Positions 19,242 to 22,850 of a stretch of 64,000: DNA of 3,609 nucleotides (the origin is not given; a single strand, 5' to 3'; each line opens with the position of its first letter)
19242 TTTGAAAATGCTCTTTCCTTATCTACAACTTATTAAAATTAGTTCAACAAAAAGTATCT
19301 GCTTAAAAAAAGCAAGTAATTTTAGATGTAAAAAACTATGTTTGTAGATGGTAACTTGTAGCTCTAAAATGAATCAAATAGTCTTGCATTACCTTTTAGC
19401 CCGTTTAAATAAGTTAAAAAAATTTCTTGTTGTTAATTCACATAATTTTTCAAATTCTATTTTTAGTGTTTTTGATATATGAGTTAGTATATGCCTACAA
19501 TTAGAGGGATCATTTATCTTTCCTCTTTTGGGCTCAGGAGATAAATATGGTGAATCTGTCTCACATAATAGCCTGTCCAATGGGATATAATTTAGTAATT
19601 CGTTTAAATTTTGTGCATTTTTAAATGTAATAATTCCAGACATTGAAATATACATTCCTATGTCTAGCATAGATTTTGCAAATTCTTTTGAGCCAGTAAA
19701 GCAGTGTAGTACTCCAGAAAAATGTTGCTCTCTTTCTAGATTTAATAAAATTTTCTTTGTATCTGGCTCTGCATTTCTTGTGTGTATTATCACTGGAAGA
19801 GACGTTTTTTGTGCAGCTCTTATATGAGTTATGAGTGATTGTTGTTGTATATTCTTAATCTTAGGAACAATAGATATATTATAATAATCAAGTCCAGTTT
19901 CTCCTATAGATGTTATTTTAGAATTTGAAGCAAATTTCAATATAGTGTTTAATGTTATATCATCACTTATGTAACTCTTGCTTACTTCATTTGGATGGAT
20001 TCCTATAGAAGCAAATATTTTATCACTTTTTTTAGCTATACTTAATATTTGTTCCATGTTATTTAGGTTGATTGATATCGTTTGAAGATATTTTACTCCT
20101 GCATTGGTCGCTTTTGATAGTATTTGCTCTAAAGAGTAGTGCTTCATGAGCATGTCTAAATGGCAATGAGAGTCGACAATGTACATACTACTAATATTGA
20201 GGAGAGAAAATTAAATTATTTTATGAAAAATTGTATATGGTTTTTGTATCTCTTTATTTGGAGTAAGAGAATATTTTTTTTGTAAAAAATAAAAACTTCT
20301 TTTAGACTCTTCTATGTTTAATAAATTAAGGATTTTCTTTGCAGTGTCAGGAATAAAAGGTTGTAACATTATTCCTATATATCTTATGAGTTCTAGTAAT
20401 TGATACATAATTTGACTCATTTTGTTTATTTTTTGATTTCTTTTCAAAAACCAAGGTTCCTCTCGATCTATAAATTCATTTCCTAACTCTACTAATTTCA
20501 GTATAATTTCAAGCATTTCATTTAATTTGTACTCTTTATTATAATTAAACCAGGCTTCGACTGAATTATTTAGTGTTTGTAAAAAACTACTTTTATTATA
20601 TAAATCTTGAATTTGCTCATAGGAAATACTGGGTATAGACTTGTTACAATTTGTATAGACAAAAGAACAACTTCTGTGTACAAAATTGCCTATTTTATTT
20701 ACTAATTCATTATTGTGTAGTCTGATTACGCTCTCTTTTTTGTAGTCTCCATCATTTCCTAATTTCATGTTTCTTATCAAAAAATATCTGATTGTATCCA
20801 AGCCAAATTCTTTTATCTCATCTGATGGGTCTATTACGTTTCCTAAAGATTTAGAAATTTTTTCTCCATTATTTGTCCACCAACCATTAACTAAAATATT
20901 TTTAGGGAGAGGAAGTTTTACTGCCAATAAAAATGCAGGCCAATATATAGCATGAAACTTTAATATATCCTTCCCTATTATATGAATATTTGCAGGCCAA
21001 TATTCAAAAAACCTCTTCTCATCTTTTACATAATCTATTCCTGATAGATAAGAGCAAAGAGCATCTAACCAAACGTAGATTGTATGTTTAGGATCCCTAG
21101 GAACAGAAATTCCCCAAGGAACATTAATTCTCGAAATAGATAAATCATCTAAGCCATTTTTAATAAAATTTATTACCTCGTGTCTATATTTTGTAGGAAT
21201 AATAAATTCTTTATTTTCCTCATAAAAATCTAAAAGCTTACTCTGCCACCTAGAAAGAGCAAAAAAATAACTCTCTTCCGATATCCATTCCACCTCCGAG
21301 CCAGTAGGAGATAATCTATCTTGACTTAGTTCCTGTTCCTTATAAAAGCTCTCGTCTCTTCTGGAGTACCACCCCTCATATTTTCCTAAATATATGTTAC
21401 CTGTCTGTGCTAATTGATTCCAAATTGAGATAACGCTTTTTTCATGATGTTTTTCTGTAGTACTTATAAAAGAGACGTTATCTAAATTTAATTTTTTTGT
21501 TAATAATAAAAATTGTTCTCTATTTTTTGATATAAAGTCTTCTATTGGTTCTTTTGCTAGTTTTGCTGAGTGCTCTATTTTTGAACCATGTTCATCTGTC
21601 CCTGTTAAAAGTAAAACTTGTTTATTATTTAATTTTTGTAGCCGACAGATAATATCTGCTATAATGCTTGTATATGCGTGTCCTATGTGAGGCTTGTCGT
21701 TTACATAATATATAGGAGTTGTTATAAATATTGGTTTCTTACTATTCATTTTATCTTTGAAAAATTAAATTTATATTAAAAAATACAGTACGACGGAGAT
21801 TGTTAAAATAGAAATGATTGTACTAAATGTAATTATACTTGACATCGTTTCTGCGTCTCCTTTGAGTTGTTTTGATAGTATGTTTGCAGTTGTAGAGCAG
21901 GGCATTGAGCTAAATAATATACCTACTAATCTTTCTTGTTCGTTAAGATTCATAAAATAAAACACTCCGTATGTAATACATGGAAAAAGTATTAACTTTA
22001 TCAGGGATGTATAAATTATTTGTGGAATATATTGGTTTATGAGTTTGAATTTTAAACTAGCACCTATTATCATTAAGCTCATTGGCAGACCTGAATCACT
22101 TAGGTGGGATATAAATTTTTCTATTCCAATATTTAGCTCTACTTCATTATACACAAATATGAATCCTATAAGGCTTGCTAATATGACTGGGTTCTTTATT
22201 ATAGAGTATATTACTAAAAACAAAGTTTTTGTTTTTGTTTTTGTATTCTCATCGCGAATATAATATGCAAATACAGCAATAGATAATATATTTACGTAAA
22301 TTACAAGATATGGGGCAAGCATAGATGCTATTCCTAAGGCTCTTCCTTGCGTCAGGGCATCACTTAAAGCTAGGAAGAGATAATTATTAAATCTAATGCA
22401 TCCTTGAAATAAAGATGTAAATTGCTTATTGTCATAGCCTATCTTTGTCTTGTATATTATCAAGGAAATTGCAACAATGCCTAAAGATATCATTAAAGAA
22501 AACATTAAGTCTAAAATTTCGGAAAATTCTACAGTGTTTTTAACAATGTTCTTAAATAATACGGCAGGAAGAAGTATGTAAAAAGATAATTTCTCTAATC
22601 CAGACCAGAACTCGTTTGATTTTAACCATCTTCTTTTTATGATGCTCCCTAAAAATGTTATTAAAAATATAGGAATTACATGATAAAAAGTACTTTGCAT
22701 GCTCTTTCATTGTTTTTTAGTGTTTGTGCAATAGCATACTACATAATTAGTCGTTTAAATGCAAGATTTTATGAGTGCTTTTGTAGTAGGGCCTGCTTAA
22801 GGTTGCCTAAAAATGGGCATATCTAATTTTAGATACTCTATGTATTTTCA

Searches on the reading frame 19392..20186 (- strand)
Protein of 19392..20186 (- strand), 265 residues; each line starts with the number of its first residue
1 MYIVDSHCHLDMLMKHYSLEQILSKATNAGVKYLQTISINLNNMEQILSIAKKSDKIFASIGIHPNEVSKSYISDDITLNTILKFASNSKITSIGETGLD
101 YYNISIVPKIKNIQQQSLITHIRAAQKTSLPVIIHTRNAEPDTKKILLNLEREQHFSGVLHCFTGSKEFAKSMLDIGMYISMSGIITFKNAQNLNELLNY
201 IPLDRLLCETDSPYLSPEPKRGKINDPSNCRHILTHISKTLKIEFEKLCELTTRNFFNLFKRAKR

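Call 81: search_protein_families(library=ncbifam, proteins=[window:19392-20186:-], max_evalue=1e-10)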
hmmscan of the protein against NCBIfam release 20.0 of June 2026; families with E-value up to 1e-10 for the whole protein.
window:19392-20186:- (265 aa): 5 families
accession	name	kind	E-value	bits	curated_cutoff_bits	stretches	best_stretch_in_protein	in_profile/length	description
TIGR00010.1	TIGR00010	subfamily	1.1e-80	270.8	206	1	3-261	1-252/253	YchF/TatD family DNA exonuclease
NF008075.0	PRK10812.1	equivalog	2.4e-68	230.2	438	1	1-261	1-255/265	metal-dependent hydrolase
NF007745.0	PRK10425.1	equivalog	1.3e-36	126.2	395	1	20-262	18-258/260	3'-5' ssDNA/RNA exonuclease TatD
NF008522.0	PRK11449.1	equivalog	2.3e-31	108.9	481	1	3-261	5-257/259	metal-dependent hydrolase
NF041926.1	QatD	equivalog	4.5e-24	84.9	230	1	5-258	1-238/239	Qat anti-phage system TatD family nuclease QatD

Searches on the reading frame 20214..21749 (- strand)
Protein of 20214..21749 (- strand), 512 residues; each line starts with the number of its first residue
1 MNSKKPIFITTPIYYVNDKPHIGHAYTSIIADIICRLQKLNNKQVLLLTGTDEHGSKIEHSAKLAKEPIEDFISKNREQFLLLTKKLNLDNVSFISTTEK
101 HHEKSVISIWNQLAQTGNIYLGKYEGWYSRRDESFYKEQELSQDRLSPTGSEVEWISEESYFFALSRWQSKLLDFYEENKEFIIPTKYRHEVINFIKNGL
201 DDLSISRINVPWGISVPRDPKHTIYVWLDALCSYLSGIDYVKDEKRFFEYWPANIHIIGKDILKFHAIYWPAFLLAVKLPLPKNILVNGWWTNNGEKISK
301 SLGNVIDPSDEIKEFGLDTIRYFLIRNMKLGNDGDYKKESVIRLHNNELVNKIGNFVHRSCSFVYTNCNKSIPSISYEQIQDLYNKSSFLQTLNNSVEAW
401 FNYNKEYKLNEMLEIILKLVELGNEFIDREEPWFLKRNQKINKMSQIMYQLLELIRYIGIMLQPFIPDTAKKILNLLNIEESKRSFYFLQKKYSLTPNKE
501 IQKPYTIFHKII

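Call 81: search_protein_families(library=ncbifam, proteins=[window:20214-21749:-], max_evalue=1e-10)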
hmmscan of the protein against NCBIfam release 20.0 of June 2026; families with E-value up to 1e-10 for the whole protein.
window:20214-21749:- (512 aa): 12 families
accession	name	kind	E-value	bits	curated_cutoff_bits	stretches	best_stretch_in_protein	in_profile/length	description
NF008900.0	PRK12267.1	equivalog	1.1e-172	575.9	598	1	3-511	2-510/648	methionine--tRNA ligase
TIGR00398.1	metG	equivalog_domain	8.5e-142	473.5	336.35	1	7-511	1-529/530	methionine--tRNA ligase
NF001100.0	PRK00133.1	equivalog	8.3e-91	305.5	587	2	135-511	164-531/676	methionine--tRNA ligase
NF008860.0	PRK11893.2-2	equivalog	8e-86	289.2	761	3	246-475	321-545/583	methionine--tRNA ligase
TIGR00422.1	valS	equivalog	9.9e-32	109.8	612.1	1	226-480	453-702/863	valine--tRNA ligase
NF009687.0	PRK13208.1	equivalog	9.8e-30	103.4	738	1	226-487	461-714/801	valine--tRNA ligase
NF004349.1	PRK05729.1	equivalog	2.1e-28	99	704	1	234-480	451-686/860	valine--tRNA ligase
NF008957.0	PRK12300.1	subfamily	2.2e-26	92.1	677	1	241-481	567-783/946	leucine--tRNA ligase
TIGR00392.1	ileS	equivalog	1e-25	90.1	621.4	1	221-486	533-798/861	isoleucine--tRNA ligase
TIGR00395.1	leuS_arch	equivalog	1.3e-19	69.8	648.5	1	243-477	563-776/938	leucine--tRNA ligase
TIGR00396.1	leuS_bact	equivalog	2.9e-14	52.2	548.4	0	295-482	603-763/843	leucine--tRNA ligase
NF008859.0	PRK11893.2-1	equivalog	3.9e-11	42.6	553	0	166-344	186-376/498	methionine--tRNA ligase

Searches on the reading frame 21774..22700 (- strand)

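Call 81: search_protein_families(library=ncbifam, proteins=[window:21774-22700:-], max_evalue=1e-10)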
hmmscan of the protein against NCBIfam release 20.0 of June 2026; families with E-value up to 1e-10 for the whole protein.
window:21774-22700:- (309 aa): 1 family
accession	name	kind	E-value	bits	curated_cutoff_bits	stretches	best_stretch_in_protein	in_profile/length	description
TIGR00946.1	2a69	subfamily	1e-24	87.3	246.05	1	4-308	6-334/336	auxin efflux carrier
